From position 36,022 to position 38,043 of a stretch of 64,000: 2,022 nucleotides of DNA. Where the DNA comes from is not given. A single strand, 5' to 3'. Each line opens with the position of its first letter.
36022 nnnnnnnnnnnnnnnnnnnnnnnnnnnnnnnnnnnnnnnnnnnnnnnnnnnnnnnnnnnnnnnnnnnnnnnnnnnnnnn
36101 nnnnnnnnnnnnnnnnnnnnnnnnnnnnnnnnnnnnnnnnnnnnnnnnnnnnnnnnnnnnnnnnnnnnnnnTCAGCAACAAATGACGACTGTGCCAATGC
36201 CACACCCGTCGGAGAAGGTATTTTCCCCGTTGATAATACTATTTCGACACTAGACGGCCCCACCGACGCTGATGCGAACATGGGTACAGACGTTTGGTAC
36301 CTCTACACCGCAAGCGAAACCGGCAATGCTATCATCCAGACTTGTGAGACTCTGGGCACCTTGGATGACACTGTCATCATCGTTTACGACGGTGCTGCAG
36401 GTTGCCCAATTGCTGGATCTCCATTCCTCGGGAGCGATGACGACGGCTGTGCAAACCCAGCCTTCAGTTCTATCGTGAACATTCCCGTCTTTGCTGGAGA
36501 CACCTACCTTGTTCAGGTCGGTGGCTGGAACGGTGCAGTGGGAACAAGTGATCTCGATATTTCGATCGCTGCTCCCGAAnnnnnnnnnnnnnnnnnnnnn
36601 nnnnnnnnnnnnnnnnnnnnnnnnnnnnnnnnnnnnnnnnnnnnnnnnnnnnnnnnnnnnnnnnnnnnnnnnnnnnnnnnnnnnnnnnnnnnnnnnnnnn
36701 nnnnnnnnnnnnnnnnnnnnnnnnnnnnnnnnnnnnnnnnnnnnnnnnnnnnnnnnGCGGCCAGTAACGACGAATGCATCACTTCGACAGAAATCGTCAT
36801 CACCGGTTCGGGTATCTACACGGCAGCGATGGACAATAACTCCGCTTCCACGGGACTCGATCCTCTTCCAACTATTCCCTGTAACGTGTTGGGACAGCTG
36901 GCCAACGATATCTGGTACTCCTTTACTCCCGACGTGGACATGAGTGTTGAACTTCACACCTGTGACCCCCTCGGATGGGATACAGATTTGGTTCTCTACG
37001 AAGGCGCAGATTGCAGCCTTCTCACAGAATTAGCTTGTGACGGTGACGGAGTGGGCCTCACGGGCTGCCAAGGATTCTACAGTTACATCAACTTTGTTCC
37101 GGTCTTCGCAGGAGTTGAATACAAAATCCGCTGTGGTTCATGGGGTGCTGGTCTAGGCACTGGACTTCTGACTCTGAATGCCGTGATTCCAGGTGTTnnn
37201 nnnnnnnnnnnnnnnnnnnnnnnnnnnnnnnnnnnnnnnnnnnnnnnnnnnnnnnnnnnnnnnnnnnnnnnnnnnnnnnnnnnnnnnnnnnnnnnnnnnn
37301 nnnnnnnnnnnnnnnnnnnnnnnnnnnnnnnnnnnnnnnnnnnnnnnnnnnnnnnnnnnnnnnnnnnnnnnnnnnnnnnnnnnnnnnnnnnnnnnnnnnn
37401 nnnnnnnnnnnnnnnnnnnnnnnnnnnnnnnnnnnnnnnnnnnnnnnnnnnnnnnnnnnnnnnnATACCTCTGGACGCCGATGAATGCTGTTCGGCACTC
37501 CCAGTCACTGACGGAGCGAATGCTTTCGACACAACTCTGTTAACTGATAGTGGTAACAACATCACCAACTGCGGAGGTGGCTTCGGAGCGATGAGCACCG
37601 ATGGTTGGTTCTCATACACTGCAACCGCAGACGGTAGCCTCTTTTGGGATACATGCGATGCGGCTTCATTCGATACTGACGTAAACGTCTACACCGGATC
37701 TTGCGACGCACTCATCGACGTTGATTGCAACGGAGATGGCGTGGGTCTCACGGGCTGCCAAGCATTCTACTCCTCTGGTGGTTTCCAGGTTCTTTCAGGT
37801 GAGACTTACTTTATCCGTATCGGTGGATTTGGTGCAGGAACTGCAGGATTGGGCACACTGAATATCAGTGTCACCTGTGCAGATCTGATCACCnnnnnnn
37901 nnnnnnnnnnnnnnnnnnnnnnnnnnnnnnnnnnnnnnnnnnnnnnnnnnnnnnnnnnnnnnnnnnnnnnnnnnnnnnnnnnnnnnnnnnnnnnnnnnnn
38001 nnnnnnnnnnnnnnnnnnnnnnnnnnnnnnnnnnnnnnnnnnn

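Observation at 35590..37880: Repeated Cys-rich ~130-aa beta-sandwich module (pre-peptidase/PPC-like pattern with conserved Cys pairs) present at least ten times across the family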

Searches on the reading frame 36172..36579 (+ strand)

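Call 32: search_protein_families(library=pfam, proteins=[window:36172-36579:+], max_evalue=1)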
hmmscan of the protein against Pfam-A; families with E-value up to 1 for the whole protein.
window:36172-36579:+ (136 aa): 1 family
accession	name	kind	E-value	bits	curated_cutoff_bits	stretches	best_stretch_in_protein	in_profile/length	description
PF23759.1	GBD_T9SS_assoc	-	0.05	14.3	27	1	3-60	1-65/116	Galactose binding domain-like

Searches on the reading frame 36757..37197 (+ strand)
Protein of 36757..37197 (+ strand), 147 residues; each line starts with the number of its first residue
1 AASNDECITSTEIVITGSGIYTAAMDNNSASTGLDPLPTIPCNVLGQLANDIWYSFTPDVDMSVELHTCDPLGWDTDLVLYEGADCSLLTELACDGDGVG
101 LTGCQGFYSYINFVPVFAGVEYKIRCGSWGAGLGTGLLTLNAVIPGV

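Call 32: search_protein_families(library=pfam, proteins=[window:36757-37197:+], max_evalue=1)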
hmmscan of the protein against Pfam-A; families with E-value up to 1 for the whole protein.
window:36757-37197:+ (147 aa): 1 family
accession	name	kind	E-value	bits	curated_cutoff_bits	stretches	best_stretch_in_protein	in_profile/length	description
PF23759.1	GBD_T9SS_assoc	-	2.5e-06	28.2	27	1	3-97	1-85/116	Galactose binding domain-like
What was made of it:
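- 36757..37197 (+): P1 module copy 3 (aa 414-560). PF23759 28.2 bits, above the 27-bit cut-off (call 32).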

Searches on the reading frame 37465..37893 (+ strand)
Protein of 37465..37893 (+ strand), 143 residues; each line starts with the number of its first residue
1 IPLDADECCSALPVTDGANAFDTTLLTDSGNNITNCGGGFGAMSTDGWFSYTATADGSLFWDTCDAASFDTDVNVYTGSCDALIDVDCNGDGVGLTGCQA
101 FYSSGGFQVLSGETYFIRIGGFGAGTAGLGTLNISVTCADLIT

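Call 32: search_protein_families(library=pfam, proteins=[window:37465-37893:+], max_evalue=1)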
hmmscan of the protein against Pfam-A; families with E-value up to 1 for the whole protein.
window:37465-37893:+ (143 aa): 1 family
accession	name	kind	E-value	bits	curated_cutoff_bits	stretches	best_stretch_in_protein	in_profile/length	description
PF23759.1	GBD_T9SS_assoc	-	0.063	14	27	1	6-96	3-84/116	Galactose binding domain-like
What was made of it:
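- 37465..37893 (+): P1 module copy 4 (aa 650-792). PF23759 14 bits (call 32).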
